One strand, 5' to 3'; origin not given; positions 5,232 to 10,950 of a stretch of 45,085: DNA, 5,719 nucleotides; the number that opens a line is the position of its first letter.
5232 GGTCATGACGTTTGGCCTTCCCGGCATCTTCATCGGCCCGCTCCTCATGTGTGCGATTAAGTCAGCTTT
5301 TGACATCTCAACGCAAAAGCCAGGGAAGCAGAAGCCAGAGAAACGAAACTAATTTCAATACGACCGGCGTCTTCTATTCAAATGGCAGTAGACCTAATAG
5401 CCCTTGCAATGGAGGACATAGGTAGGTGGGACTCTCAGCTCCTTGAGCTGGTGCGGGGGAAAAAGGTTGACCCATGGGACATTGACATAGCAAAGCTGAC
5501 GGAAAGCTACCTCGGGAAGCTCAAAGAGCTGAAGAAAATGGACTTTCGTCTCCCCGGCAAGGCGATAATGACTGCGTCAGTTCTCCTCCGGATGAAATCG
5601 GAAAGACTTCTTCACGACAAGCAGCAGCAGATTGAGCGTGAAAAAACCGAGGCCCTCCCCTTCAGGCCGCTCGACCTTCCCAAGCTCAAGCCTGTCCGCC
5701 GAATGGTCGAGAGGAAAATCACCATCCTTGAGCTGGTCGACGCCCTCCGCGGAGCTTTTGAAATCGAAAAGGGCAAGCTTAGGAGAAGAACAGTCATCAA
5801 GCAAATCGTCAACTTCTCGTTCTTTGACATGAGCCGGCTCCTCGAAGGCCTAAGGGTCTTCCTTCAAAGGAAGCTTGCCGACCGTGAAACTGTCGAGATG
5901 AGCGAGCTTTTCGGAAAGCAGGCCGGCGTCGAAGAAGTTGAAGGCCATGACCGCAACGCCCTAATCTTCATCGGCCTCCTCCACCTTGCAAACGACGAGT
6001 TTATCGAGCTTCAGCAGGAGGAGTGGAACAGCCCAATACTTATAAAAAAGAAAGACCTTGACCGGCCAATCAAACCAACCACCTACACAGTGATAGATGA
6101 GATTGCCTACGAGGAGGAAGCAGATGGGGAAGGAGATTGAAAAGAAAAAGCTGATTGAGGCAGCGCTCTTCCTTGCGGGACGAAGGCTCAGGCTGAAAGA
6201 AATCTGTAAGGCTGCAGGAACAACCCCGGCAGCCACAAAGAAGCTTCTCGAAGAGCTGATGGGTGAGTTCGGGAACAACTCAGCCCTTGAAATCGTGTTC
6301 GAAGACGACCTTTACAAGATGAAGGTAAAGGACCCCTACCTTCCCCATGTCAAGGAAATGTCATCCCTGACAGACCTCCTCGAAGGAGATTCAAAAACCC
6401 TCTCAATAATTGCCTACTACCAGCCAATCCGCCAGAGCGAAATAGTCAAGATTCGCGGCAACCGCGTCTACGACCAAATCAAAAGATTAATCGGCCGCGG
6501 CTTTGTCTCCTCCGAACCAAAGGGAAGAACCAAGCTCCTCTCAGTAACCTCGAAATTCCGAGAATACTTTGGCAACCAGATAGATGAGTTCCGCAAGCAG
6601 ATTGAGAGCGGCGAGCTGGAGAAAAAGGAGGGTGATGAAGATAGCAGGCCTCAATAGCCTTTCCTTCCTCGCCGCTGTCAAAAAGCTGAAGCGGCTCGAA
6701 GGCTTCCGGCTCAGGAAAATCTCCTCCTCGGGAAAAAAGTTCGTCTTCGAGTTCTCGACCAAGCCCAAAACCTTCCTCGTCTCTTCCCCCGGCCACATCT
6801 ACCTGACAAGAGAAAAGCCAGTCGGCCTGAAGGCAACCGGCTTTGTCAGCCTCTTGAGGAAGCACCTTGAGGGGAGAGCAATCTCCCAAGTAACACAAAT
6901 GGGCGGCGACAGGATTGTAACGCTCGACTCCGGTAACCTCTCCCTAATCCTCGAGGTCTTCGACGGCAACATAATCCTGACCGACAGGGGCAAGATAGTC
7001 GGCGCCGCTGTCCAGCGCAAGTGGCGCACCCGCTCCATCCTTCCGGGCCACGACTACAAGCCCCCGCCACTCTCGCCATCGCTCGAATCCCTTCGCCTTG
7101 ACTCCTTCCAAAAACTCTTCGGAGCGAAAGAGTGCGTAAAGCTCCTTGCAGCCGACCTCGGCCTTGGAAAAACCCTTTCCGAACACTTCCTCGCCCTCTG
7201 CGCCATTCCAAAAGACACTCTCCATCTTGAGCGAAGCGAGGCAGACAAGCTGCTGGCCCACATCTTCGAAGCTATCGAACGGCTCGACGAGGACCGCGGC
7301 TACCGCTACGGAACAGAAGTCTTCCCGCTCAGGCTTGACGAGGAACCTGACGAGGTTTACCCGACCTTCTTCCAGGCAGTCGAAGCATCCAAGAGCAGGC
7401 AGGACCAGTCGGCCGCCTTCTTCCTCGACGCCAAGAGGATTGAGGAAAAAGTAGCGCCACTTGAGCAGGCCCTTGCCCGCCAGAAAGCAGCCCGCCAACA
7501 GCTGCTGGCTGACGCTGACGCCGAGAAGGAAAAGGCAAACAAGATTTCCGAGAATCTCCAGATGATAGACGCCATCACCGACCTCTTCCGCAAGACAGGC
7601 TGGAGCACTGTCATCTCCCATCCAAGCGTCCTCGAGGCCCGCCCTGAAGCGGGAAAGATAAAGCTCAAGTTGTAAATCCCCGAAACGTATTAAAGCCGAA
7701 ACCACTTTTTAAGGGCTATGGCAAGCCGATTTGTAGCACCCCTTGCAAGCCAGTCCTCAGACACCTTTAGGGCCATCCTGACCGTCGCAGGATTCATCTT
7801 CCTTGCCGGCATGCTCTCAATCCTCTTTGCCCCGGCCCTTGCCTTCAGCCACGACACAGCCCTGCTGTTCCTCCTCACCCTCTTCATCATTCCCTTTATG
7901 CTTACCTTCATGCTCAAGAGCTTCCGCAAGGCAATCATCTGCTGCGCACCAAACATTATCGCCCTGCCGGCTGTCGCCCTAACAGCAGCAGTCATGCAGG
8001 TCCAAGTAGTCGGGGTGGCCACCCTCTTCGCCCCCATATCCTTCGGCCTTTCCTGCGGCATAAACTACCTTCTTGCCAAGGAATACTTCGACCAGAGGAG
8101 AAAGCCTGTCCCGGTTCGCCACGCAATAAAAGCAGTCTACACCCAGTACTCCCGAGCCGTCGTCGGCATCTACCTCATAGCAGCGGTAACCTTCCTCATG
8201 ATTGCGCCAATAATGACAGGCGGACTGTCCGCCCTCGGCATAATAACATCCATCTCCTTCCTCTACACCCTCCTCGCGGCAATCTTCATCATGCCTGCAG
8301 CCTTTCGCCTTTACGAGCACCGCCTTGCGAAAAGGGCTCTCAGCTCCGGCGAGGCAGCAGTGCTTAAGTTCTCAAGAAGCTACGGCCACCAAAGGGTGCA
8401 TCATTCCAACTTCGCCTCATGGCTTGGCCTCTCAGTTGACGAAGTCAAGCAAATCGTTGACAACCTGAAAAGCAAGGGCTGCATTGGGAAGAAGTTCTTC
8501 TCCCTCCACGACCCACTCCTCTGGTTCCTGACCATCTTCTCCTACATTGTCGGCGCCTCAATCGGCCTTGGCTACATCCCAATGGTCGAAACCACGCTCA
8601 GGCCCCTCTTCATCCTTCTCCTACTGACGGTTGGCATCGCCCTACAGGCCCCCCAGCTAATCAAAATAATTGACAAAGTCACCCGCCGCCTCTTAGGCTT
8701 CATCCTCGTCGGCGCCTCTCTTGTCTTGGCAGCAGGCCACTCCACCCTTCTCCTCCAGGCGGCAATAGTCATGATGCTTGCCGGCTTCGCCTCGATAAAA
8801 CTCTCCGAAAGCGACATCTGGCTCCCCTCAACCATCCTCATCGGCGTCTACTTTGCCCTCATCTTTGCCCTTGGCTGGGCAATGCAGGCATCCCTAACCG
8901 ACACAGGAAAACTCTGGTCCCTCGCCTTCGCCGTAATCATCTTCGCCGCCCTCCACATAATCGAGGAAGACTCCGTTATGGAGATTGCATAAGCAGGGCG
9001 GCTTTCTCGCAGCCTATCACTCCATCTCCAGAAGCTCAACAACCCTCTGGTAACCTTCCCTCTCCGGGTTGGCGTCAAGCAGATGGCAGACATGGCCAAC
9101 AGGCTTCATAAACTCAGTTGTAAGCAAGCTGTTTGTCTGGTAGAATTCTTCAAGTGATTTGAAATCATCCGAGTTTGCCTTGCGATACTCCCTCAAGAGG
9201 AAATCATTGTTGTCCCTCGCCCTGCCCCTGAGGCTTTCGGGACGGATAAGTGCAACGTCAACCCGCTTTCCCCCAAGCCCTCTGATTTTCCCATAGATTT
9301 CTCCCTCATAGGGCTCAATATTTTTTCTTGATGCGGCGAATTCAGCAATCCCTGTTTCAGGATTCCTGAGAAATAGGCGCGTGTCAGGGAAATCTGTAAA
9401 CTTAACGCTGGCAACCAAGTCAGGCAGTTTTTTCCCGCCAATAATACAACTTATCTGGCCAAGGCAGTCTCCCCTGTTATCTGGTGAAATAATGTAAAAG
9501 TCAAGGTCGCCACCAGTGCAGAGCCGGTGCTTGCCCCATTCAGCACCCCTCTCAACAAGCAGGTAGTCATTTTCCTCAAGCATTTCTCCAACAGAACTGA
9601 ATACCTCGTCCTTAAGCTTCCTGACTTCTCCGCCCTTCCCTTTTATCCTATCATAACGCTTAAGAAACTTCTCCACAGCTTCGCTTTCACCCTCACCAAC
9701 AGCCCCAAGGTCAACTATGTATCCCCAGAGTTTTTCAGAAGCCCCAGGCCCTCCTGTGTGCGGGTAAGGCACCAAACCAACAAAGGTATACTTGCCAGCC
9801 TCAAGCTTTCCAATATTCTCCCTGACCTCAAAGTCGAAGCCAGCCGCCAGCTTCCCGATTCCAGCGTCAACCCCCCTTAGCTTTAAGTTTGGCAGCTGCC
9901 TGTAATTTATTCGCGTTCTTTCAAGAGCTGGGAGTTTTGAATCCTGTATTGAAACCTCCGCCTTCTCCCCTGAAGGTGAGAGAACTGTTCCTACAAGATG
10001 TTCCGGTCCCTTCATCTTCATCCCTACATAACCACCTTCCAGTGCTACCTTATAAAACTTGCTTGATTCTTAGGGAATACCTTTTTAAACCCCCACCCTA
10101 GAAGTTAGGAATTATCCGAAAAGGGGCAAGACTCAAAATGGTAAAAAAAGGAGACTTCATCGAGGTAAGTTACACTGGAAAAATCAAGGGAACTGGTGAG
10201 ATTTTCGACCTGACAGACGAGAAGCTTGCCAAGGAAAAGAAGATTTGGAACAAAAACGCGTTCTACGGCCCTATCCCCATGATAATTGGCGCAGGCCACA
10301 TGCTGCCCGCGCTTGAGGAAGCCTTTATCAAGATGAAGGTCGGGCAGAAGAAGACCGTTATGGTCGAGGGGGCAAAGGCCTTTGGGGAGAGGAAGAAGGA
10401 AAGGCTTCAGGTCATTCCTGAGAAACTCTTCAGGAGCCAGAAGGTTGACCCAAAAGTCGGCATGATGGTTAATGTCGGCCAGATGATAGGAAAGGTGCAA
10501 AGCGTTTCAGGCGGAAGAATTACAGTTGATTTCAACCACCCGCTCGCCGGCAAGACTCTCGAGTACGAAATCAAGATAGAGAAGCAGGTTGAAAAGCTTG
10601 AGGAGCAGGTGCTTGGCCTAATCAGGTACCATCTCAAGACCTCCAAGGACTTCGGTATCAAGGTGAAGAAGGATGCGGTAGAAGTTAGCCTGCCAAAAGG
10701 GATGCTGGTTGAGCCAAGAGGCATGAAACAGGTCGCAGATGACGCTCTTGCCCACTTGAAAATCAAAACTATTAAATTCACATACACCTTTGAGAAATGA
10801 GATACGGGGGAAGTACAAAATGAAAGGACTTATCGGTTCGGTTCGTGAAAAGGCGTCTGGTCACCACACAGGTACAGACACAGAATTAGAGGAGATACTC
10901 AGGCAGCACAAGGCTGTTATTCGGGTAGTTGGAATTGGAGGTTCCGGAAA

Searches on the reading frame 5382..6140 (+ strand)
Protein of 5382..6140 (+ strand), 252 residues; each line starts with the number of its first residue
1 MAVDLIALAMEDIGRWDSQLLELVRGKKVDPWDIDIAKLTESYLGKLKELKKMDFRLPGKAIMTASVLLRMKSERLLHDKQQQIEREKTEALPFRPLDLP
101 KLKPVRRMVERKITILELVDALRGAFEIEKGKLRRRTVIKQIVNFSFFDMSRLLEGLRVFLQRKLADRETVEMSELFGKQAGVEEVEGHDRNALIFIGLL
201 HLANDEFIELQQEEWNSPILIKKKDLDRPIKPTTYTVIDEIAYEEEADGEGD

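Call 40: search_protein_families(library=pfam, proteins=[window:5382-6140:+], max_evalue=0.0001)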
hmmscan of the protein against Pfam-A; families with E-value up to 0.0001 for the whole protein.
window:5382-6140:+ (252 aa): 1 family
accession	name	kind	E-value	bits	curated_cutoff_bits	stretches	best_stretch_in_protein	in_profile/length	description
PF02616.19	SMC_ScpA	-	6.7e-13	49.6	24.6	1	24-87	2-66/232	Segregation and condensation protein ScpA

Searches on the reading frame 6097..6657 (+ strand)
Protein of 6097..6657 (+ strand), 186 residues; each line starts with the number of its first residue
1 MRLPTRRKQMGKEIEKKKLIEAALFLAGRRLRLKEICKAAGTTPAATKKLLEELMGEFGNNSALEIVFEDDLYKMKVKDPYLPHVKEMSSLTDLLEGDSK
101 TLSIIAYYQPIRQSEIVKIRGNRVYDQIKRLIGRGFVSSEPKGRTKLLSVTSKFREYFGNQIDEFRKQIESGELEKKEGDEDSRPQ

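Call 40: search_protein_families(library=pfam, proteins=[window:6097-6657:+], max_evalue=0.0001)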
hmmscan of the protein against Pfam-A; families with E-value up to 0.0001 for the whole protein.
window:6097-6657:+ (186 aa): 1 family
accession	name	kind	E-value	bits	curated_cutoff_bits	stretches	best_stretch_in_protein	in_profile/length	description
PF04079.22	SMC_ScpB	-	2.3e-31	109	27.4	1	19-165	2-157/160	Segregation and condensation complex subunit ScpB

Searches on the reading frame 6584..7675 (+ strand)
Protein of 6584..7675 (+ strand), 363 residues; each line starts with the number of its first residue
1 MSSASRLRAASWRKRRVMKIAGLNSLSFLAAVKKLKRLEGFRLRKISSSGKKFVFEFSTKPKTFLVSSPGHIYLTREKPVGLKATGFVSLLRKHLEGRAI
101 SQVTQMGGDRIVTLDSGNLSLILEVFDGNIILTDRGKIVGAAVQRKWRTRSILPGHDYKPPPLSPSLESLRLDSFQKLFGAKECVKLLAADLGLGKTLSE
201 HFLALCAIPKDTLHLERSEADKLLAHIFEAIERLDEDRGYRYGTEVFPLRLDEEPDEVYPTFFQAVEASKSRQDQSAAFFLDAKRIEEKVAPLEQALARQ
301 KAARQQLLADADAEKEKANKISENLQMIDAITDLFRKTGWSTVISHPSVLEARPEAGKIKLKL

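Call 40: search_protein_families(library=pfam, proteins=[window:6584-7675:+], max_evalue=0.0001)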
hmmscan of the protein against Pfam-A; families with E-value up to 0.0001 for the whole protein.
window:6584-7675:+ (363 aa): 1 family
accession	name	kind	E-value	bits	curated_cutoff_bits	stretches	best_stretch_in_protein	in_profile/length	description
PF05833.16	NFACT_N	-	5.4e-26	91.8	31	1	30-321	7-339/456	NFACT N-terminal and middle domains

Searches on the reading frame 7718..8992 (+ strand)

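Call 40: search_protein_families(library=pfam, proteins=[window:7718-8992:+], max_evalue=0.0001)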
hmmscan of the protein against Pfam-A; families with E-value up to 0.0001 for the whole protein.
window:7718-8992:+ (424 aa): 0 families

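Call 45: search_protein_families(library=ncbifam, proteins=[window:7718-8992:+], max_evalue=0.001)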
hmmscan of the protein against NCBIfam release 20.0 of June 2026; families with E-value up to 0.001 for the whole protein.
window:7718-8992:+ (424 aa): 3 families
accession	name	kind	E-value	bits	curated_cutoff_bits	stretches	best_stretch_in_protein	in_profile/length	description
TIGR00833.1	actII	subfamily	1.6e-05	23.4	874.7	1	27-200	155-333/910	MMPL family RND transporter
TIGR03480.1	HpnN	hypoth_equivalog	6.5e-05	21.1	751.85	1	46-222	270-447/862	hopanoid biosynthesis associated RND transporter like protein HpnN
NF045600.2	BstA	equivalog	0.00024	19.1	1400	1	10-216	250-456/903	sterol transporter cytoplasmic membrane protein BstA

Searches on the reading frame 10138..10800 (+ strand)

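Call 41: search_protein_families(library=pfam, proteins=[window:10138-10800:+], max_evalue=0.0001)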
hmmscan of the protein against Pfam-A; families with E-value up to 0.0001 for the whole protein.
window:10138-10800:+ (220 aa): 2 families
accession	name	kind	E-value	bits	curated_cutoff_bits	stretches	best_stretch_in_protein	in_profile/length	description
PF22199.2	FKBP26_IF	-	3.2e-15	56.2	27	1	91-136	1-46/46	FKBP26, IF domain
PF00254.34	FKBP_C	-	2.3e-10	41.1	21.1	1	2-95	5-83/94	FKBP-type peptidyl-prolyl cis-trans isomerase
